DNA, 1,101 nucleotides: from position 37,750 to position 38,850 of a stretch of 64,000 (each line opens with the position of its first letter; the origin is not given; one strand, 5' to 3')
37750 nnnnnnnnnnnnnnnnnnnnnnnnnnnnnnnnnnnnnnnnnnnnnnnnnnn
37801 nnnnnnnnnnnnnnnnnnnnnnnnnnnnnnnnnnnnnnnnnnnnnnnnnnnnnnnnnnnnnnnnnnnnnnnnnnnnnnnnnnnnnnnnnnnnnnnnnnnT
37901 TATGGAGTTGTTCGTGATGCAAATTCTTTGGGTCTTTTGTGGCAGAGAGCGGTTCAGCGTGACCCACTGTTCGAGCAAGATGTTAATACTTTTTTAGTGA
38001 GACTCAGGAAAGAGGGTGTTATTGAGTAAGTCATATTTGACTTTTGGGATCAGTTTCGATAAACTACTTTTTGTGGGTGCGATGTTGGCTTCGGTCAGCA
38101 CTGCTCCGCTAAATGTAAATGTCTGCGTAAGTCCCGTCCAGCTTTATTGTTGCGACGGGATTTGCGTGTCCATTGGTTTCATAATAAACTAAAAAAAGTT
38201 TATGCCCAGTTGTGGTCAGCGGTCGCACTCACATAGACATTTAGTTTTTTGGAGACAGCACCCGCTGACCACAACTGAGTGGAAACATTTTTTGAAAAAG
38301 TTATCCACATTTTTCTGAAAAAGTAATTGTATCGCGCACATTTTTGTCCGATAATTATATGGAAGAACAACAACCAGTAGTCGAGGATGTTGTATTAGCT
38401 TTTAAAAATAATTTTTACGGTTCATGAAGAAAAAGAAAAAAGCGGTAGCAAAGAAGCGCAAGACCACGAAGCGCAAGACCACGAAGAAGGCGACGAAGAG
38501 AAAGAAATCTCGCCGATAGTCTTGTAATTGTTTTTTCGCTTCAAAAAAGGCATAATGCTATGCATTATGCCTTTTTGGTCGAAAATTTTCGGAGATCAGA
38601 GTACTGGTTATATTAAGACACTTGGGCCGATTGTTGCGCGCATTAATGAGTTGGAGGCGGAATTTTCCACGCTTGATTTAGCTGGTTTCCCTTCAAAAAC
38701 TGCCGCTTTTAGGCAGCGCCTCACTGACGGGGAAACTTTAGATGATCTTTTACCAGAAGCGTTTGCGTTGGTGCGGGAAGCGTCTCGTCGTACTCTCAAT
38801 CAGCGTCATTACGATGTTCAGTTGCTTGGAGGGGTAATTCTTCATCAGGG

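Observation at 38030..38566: A 0.5 kb structured non-coding region upstream of secA with a perfect 16-bp inverted repeat and a lysine-rich 31-aa micro-ORF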

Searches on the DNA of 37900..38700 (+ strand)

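Call 4: search_rna_families(source=window, start=37900, end=38700, threshold=evalue, max_evalue=10, show_alignments=3)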
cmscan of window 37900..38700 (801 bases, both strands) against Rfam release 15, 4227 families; matches with E-value up to 10: 10.
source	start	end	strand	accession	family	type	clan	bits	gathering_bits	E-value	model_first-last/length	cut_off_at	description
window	38189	38296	-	RF00676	mir-127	Gene; miRNA;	-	17.4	60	0.51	1-97/97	no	mir-127 microRNA precursor family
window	38547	38573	-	RF02094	mir-1803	Gene; miRNA;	-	17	95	3.7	1-76/76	no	mir-1803 microRNA precursor microRNA precursor family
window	38533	38587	-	RF00885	MIR821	Gene; miRNA;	-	16.8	249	1.4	1-275/275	no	MIR821 microRNA precursor family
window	38205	38279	-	RF04133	MIR2646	Gene; miRNA;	-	16.5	245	0.5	1-256/256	no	MIR2646 microRNA precursor family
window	38533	38587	+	RF00885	MIR821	Gene; miRNA;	-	16.1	249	2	1-275/275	no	MIR821 microRNA precursor family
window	38200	38277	+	RF01490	rli51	Cis-reg;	-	16.1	48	8.6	1-121/121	no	Listeria snRNA rli51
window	38127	38296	-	RF02384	FasX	Gene; sRNA;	-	15.3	100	7.2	1-205/205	no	FasX small RNA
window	38190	38294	+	RF04207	MIR5048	Gene; miRNA;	-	13.6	160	1.1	1-356/356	no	MIR5048 microRNA precursor family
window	38543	38577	+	RF04207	MIR5048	Gene; miRNA;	-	12.1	160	2.5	1-356/356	no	MIR5048 microRNA precursor family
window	38408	38441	+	RF02060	STnc410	Gene; sRNA;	-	12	50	7.7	1-158/158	no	Enterobacterial sRNA STnc410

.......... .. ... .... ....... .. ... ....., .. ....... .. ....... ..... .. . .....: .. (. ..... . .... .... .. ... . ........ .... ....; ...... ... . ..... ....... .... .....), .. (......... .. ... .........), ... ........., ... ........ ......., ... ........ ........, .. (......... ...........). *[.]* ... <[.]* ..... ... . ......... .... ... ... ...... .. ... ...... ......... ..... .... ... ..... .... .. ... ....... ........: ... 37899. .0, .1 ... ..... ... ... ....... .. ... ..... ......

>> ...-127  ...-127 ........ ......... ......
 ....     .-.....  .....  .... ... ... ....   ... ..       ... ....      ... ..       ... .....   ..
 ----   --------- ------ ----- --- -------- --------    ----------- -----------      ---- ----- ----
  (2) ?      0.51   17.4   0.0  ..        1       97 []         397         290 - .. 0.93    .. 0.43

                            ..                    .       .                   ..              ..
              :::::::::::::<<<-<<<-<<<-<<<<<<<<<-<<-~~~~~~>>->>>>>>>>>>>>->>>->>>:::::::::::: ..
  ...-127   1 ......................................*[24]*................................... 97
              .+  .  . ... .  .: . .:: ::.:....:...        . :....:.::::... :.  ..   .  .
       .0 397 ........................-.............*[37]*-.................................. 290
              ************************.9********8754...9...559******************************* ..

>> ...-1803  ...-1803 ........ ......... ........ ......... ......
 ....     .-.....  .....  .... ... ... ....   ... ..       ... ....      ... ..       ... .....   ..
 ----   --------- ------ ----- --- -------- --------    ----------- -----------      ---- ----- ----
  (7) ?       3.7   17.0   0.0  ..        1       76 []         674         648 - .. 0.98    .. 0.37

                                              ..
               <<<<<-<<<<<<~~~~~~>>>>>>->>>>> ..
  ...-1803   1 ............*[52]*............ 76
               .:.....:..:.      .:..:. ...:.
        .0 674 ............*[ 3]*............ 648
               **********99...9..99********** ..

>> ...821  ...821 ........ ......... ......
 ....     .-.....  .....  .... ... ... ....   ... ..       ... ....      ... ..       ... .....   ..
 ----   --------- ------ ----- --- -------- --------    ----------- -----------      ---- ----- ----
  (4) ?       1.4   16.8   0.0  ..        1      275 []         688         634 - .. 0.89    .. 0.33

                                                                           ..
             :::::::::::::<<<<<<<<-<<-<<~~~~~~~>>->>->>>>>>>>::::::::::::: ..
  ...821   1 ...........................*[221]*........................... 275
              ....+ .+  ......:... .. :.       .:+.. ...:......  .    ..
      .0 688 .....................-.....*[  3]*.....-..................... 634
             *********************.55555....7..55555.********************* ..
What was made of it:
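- On Any Rfam 15 family (including raiA motif, SRP RNA, 6S, tmRNA, riboswitches): The E<=10 scan of 37900-38700 gives only chance microRNA-type hits at 17 bits or less (call 4).
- Closest known: raiA motif RNA. Different: No Rfam match even at E up to 10 (call 4).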

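Call 54: build_rna_model(alignment_id=A2, structure=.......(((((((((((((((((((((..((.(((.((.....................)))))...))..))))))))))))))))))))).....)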
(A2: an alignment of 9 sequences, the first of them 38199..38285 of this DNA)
Model R1 built from alignment A2 (9 sequences, 98 columns); structure: as given.
model positions 79; base pairs 27; branch points 0; effective number of sequences 3.84; information 0.717 bits per position. Calibrated on 0.2 Mb of random sequence (short: E-values are rough).
structure used (alignment columns):
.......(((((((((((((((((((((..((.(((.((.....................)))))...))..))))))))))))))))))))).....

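Call 55: search_with_rna_model(model_id=R1, sources=[window, L001, L002, L003, L004, L005, L006, L007, L008, L009, L010, L011, L013, L016, L017, L068, L041, L039, L043, L061, L074, L076, L080, L081, L082, L083, L084, L085, L086, L087, L088, L089, L090, L091, L092, L094, L099, L100, L107, L111, L112, L121, L125, L128, L138, L140, L142, L145, L147, L156, L021, L022, L024, L026, L027, L030, L033, L035, L042, L048, L106, L109, L110, L129, L133, L144], max_evalue=1)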
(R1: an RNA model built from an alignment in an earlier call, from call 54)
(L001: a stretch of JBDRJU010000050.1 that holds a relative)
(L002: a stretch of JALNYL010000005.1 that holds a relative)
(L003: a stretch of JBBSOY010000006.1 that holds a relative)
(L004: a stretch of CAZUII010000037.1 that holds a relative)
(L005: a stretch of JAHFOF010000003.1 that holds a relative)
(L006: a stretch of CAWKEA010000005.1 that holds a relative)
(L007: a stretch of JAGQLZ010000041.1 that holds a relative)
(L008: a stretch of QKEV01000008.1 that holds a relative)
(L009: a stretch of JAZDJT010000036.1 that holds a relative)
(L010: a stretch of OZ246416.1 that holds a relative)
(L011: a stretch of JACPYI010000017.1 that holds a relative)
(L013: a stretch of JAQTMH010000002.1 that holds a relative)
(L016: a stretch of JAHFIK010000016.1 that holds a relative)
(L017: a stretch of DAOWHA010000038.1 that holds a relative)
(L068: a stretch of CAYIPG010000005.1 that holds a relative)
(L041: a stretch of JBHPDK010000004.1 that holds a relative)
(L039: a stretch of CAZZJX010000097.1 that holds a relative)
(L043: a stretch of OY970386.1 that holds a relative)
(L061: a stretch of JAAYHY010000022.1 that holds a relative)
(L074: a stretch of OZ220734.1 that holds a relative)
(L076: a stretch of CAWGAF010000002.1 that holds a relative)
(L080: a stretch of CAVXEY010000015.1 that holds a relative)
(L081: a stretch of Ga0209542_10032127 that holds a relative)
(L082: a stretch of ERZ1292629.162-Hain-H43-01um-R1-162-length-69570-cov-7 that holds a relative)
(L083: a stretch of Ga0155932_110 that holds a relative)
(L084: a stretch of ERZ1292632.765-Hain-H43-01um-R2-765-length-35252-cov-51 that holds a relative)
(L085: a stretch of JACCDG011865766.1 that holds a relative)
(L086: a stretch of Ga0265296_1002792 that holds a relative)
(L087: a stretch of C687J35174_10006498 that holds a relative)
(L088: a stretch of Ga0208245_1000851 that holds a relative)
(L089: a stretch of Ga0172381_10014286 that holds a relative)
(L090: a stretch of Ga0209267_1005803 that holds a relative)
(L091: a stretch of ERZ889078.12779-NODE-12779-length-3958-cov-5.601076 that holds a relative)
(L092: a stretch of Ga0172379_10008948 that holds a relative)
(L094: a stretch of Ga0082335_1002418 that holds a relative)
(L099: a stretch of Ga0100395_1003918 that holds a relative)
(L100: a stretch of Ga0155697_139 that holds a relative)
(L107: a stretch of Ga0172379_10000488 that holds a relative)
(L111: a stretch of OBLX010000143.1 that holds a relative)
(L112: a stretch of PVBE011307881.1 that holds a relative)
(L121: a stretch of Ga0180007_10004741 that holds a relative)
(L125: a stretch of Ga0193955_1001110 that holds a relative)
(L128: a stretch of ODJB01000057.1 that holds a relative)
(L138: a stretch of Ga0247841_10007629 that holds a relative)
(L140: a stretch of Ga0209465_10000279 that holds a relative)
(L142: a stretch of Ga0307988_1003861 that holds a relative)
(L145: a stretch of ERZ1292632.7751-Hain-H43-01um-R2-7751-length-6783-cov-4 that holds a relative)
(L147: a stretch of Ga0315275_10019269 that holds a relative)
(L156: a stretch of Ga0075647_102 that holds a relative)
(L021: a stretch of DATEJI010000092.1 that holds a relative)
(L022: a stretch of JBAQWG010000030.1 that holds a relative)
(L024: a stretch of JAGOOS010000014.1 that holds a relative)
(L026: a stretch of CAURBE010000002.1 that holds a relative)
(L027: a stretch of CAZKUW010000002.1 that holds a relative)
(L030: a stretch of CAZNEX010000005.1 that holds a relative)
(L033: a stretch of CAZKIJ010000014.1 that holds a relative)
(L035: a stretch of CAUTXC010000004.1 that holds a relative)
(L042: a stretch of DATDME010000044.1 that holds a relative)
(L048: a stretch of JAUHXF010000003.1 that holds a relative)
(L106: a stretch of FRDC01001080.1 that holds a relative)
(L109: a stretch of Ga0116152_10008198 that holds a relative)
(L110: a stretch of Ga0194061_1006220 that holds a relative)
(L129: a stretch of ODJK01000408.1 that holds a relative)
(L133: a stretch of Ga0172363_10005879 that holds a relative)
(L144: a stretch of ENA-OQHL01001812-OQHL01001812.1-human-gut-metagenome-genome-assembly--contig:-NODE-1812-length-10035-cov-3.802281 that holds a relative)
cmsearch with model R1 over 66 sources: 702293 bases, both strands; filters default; matches with E-value up to 1: 12.
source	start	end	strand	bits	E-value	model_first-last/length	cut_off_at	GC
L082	3461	3537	-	83.7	8.7e-19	1-79/79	no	0.65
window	38203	38281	+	82.2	2.2e-18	1-79/79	no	0.52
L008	3369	3446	+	78.3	2.4e-17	1-79/79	no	0.51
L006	3660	3743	+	76.1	9.3e-17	1-79/79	no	0.46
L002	1078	1154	+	73.5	4.7e-16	1-79/79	no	0.48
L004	424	507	+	73.2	5.6e-16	1-79/79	no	0.48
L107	2377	2458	+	71.1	2e-15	1-79/79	no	0.5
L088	3890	3963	+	70.7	2.6e-15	1-79/79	no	0.64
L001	286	361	+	58.7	4.1e-12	1-79/79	no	0.39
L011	112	189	-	30.5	0.00013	1-79/79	no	0.51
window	38203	38281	-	29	0.00033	1-79/79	no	0.52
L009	3156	3230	+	19.9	0.088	1-79/79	no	0.4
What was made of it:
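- The structure is strand-specific (82 against 29 bits, call 55).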

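Call 76: search_with_rna_model(model_id=R1, sources=[L161, L162, L163, L164], max_evalue=1)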
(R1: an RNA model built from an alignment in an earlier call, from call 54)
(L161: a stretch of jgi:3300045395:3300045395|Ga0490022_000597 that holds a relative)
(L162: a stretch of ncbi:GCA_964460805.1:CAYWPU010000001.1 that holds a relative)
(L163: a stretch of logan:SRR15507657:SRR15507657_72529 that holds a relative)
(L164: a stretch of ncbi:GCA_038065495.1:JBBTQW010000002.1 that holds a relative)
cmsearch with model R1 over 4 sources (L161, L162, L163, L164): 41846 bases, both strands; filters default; matches with E-value up to 1: 6.
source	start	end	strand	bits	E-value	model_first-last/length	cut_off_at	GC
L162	3541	3620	+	63.7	1.1e-14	1-79/79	no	0.59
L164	3603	3684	+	60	1.1e-13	1-79/79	no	0.49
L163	3605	3686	+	58.6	2.5e-13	1-79/79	no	0.51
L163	3605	3686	-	18.9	0.0097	1-79/79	no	0.51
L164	3603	3684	-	17.4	0.024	1-79/79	no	0.49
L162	3541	3620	-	15.9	0.062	1-79/79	no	0.59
